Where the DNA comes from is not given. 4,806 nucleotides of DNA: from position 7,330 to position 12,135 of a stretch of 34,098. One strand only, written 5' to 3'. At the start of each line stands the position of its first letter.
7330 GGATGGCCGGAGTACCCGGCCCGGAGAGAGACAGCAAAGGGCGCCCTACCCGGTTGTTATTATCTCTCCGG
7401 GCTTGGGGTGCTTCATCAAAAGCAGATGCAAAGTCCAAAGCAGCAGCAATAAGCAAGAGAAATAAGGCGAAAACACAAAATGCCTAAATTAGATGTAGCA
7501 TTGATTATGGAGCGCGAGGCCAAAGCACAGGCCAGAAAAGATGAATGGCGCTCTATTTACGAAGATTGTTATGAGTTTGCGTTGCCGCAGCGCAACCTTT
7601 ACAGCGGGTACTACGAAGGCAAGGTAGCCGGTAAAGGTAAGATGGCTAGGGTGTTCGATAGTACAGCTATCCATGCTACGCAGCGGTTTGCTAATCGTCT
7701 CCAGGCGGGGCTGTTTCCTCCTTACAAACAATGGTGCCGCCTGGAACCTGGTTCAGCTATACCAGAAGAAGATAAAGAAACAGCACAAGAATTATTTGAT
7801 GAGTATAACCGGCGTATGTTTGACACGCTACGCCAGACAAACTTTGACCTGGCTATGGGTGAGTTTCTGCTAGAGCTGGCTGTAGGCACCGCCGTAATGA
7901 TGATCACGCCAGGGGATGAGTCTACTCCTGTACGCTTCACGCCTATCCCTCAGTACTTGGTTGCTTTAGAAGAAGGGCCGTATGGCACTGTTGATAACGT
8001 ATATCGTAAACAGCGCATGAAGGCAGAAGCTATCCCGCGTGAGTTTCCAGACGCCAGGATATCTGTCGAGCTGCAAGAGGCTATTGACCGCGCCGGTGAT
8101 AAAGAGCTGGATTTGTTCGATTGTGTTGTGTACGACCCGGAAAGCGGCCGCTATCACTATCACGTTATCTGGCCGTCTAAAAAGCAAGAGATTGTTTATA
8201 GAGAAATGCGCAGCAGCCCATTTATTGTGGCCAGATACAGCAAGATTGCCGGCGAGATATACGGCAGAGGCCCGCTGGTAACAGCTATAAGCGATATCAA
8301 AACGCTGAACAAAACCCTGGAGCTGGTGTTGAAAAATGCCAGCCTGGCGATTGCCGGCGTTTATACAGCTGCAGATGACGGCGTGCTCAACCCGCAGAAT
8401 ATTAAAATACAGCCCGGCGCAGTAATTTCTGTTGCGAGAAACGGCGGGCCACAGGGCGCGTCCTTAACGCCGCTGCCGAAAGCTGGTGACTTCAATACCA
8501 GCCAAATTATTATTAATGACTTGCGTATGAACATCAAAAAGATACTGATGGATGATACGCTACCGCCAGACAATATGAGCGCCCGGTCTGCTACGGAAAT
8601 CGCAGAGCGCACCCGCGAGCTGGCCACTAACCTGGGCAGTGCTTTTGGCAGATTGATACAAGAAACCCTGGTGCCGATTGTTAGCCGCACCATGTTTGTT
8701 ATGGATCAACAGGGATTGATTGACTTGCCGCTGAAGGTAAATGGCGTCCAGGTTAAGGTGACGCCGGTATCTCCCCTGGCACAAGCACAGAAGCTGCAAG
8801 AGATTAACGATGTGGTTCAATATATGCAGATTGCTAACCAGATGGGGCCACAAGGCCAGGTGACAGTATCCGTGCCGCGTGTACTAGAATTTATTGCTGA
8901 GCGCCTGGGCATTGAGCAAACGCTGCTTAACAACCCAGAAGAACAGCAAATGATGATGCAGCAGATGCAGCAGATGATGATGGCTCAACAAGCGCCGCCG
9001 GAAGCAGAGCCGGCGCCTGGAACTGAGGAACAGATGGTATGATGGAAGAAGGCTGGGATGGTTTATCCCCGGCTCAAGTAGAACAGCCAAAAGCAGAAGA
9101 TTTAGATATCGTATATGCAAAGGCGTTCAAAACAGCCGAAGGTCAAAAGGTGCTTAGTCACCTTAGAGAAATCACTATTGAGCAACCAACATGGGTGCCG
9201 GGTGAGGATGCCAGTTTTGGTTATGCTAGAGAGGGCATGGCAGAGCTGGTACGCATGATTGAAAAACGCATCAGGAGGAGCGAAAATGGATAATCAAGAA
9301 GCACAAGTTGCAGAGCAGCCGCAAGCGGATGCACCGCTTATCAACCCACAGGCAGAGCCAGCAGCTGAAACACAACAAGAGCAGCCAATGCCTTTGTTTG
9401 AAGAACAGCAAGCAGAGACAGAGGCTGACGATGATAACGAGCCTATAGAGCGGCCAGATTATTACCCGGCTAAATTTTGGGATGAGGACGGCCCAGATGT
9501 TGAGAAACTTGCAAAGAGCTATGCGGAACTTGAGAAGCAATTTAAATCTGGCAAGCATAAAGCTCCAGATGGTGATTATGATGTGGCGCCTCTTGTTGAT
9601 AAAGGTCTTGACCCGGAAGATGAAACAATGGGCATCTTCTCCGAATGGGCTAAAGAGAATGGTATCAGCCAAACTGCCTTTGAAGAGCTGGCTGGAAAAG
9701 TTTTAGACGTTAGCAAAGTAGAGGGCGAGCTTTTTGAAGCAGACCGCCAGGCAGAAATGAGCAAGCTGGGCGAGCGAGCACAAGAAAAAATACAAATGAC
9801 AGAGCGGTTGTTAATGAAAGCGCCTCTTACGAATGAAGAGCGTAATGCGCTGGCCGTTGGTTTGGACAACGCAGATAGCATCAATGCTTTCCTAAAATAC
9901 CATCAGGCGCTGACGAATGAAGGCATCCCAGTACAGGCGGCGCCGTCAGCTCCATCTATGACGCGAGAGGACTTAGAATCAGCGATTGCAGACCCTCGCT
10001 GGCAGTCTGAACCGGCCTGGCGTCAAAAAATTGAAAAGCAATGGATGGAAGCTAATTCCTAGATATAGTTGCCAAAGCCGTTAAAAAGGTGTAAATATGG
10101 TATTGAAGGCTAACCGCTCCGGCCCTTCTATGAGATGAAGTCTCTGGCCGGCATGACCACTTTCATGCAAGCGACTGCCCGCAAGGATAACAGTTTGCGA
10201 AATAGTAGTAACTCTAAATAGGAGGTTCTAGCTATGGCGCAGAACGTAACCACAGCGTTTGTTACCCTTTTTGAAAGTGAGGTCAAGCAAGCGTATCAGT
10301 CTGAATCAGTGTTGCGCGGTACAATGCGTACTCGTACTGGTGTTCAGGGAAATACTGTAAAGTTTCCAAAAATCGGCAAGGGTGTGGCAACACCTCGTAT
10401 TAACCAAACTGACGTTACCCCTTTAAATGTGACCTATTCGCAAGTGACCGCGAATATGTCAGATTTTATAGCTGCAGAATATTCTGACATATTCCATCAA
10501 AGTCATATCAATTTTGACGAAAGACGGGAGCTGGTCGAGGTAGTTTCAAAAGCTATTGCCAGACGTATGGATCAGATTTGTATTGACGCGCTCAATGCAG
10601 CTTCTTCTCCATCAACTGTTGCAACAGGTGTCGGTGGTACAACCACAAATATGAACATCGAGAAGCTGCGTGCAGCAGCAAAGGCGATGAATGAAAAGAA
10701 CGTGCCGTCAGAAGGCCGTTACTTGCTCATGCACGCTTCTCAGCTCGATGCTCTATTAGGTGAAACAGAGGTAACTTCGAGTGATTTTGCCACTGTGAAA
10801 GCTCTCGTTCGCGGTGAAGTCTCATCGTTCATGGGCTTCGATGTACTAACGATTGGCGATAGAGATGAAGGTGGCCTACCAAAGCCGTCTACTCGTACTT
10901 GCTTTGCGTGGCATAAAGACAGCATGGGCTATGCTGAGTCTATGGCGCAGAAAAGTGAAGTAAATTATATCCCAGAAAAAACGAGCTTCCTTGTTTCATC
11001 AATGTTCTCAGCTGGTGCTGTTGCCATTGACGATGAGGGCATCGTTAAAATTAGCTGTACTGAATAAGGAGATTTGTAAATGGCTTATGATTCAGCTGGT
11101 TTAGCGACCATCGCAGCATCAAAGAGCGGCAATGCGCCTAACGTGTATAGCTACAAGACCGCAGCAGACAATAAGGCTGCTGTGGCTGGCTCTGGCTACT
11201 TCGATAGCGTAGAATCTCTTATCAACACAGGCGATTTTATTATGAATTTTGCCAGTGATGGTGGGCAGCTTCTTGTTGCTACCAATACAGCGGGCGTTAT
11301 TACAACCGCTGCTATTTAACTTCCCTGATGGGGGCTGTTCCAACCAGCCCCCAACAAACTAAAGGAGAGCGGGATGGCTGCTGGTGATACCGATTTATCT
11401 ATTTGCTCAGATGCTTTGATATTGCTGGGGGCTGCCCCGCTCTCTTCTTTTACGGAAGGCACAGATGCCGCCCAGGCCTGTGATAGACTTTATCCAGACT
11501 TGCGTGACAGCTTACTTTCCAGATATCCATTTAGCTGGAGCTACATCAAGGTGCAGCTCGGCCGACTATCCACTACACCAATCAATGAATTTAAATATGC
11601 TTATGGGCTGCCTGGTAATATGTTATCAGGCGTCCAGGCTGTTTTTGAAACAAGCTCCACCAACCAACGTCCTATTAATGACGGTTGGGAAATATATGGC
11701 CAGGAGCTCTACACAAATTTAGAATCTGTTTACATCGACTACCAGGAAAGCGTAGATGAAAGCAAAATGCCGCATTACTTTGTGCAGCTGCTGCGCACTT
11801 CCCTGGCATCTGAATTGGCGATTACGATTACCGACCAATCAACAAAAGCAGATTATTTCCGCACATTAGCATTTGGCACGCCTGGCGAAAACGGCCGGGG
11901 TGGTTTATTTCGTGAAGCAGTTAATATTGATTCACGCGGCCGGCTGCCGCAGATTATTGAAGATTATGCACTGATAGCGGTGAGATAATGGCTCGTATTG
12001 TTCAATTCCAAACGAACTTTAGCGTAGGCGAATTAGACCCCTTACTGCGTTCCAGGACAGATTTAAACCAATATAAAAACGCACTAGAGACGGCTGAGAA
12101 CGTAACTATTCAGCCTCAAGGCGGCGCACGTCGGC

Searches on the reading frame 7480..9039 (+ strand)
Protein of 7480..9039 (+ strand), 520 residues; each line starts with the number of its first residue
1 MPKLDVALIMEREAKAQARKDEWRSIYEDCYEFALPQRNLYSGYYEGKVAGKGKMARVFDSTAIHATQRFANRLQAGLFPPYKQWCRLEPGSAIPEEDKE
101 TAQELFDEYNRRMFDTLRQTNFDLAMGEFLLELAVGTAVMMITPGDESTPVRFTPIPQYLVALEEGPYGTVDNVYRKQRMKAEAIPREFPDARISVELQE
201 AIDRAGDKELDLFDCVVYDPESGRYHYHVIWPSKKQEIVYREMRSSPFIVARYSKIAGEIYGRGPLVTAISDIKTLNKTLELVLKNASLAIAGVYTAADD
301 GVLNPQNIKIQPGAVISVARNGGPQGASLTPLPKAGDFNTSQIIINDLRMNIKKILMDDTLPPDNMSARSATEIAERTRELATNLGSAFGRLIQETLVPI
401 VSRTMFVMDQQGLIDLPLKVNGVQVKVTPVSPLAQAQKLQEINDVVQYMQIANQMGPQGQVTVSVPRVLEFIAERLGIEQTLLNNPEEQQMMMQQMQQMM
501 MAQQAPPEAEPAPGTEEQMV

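Call 4: search_protein_families(library=phrogs, proteins=[window:7480-9039:+], max_evalue=0.001)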
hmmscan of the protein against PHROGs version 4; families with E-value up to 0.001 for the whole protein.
window:7480-9039:+ (520 aa): 4 families
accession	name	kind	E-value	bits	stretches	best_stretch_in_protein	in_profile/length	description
phrog_332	-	connector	2.3e-88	297.9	1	8-515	13-541/560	head-tail adaptor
phrog_449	-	connector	5.7e-46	158.1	1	16-512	15-504/520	head-tail adaptor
phrog_21643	-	unknown function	2e-25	90.5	1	275-507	3-236/268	-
phrog_21528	-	unknown function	2.3e-22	80.6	1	19-222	17-217/224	-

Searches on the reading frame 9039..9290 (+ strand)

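Call 58: search_protein_families(library=pfam, proteins=[window:9039-9290:+], max_evalue=0.01)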
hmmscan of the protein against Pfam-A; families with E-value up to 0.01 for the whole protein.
window:9039-9290:+ (84 aa): 1 family
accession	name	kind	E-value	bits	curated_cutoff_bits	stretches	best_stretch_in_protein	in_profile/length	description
PF25181.1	Phage_Bbp19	-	7.9e-06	26.1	25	1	26-75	1-49/61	Bbp19-like phage protein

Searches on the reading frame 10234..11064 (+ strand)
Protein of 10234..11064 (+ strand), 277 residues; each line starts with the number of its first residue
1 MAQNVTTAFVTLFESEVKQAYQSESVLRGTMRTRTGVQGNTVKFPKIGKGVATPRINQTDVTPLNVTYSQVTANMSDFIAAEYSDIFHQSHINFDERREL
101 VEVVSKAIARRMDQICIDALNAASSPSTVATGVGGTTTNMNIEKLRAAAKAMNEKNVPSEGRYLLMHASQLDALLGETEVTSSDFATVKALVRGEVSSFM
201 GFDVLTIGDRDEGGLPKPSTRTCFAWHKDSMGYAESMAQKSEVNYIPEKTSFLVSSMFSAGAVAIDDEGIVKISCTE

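Call 4: search_protein_families(library=phrogs, proteins=[window:10234-11064:+], max_evalue=0.001)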
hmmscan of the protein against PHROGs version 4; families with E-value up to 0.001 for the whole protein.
window:10234-11064:+ (277 aa): 5 families
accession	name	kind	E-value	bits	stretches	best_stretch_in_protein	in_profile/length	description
phrog_3437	-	head and packaging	2.2e-56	192.2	1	1-277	3-293/294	major head protein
phrog_267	-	head and packaging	1.5e-26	94.5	1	5-270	37-320/410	major head protein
phrog_283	-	head and packaging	1.6e-09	38.6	1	23-205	22-212/385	major head protein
phrog_544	-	head and packaging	0.00012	22.6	0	104-213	112-219/282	major head protein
phrog_422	-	head and packaging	0.00044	20.8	0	112-184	115-187/297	major head protein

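Call 8: search_dna_similar(query=window:10234-11064:+, collection=phages, mode=protein, max_rows=20)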
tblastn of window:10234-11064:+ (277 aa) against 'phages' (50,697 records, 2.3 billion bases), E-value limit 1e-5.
Records with a match: 99; places in all: 99; records where one place covers at least 80% of the query: 81.
Best place of each record, by identity: 60-80% 1; <60% 98.
By first word of the organism name: Vibrio 51; Pelagibacter 26; Ralstonia 7; Caudoviricetes 4; Dunaliella 2; Bacteriophage 2; Lauvirus 2; Podophage 2; Methylophilales 1; Roseobacter 1; and 1 more.
By host as written in the record: - 54; Candidatus Pelagibacter ubique HTCC1062 14; Candidatus Pelagibacter sp. HTCC1062 4; Ralstonia solanacearum 3; Dunaliella viridis var. palmelloides Teodoresco (Chlorophyta) 2; Vibrio lentus 2; Vibrio splendidus 2; Candidadtus Pelagibacter sp. HTCC1062 2; and 12 more.
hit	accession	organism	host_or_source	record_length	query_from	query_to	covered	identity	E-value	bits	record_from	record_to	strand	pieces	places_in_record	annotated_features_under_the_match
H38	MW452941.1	Methylophilales phage MEP301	Methylophilales bacterium FZCC2181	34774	1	277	100%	60.2%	2e-103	335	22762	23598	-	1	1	major capsid protein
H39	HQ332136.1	Dunaliella viridis virus SI2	Dunaliella viridis var. palmelloides ...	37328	1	277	100%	44.6%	6e-68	233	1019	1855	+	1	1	hypothetical protein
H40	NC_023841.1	Dunaliella viridis virus SI2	Dunaliella viridis var. palmelloides ...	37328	1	277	100%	44.6%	6e-68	233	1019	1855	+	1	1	major head protein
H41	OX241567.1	Vibrio phage 237E40-1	Seawater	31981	3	277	99%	39.4%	2e-53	191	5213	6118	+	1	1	major capsid protein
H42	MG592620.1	Vibrio phage 1.254.O._10N.286.45.C8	Vibrio lentus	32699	3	277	99%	39.4%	3e-53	191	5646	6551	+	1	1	major capsid protein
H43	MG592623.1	Vibrio phage 1.257.O._10N.286.46.A4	Vibrio splendidus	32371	3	277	99%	39.1%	9e-54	192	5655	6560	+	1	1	major capsid protein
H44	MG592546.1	Vibrio phage 1.179.O._10N.286.45.F12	Vibrio splendidus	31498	3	277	99%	38.7%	5e-53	191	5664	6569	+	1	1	major capsid protein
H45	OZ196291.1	Vibrio phage D105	Seawater and oysters mix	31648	3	277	99%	38.7%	1e-52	189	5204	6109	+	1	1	major head protein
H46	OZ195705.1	Vibrio phage D453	Seawater and oysters mix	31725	3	277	99%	38.7%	1e-52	189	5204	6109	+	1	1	major head protein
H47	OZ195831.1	Vibrio phage D317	Seawater and oysters mix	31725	3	277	99%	38.7%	1e-52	189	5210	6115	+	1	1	major head protein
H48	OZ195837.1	Vibrio phage D309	Seawater and oysters mix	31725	3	277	99%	38.7%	1e-52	189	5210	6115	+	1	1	major head protein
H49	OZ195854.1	Vibrio phage D272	Seawater and oysters mix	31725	3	277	99%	38.7%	1e-52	189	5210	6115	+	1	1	major head protein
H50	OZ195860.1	Vibrio phage D276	Seawater and oysters mix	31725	3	277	99%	38.7%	1e-52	189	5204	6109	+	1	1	major head protein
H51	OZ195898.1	Vibrio phage D456 g2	Seawater and oysters mix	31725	3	277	99%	38.7%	1e-52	189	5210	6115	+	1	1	major head protein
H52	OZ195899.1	Vibrio phage D452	Seawater and oysters mix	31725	3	277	99%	38.7%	1e-52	189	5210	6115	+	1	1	major head protein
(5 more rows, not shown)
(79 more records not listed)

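Call 9: get_annotated_region(hit=H38, flank=20000)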
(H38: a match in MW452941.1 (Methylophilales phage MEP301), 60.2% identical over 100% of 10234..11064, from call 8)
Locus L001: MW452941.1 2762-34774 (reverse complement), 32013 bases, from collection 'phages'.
description: Methylophilales phage MEP301, complete genome.
organism: Methylophilales phage MEP301 (NCBI taxid 2806696)
taxonomy: Viruses; Duplodnaviria; Heunggongvirae; Uroviricota; Caudoviricetes
host: Methylophilales bacterium FZCC2181; source: seawater; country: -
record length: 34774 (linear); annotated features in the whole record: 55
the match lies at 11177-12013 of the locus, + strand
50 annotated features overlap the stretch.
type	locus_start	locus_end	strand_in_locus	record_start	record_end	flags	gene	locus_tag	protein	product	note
CDS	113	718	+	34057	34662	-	-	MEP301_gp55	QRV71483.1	hypothetical protein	-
CDS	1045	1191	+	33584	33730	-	-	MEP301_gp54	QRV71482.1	hypothetical protein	-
CDS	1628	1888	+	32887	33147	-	-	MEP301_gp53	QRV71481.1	hypothetical protein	-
CDS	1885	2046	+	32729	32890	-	-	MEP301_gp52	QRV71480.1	hypothetical protein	-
CDS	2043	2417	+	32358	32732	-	-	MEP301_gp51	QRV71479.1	RusA family crossover junction endodeoxyribonuclease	-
CDS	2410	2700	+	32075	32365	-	-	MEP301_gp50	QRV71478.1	ssDNA binding protein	-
CDS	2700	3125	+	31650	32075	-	-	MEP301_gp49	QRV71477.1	terminase small subunit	-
CDS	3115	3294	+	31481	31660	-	-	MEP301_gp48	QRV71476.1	hypothetical protein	-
CDS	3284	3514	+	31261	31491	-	-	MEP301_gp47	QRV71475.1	hypothetical protein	-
CDS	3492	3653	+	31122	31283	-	-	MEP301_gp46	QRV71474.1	hypothetical protein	-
CDS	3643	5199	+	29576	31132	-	-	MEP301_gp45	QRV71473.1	terminase large subunit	-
CDS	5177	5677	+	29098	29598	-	-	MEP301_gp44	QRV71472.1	putative acetyltransferase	-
CDS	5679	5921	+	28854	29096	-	-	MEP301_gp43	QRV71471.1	hypothetical protein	-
CDS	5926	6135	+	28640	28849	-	-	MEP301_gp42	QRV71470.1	hypothetical protein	-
CDS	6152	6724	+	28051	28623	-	-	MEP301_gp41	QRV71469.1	hypothetical protein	-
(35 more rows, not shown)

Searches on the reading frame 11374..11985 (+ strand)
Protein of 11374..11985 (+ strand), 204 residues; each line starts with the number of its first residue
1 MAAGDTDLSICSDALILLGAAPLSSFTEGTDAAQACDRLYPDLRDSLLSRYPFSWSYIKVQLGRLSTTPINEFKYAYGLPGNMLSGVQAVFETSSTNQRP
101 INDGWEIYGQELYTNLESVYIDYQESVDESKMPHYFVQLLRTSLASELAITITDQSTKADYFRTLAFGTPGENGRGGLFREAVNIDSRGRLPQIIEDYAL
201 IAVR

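Call 4: search_protein_families(library=phrogs, proteins=[window:11374-11985:+], max_evalue=0.001)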
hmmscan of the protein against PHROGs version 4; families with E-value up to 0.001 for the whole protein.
window:11374-11985:+ (204 aa): 2 families
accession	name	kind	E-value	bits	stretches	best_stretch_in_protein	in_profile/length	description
phrog_394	-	tail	4.7e-31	108.7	1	6-162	3-155/190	tail protein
phrog_9239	-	tail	2.5e-06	27.2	1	8-156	5-149/741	tail tubular protein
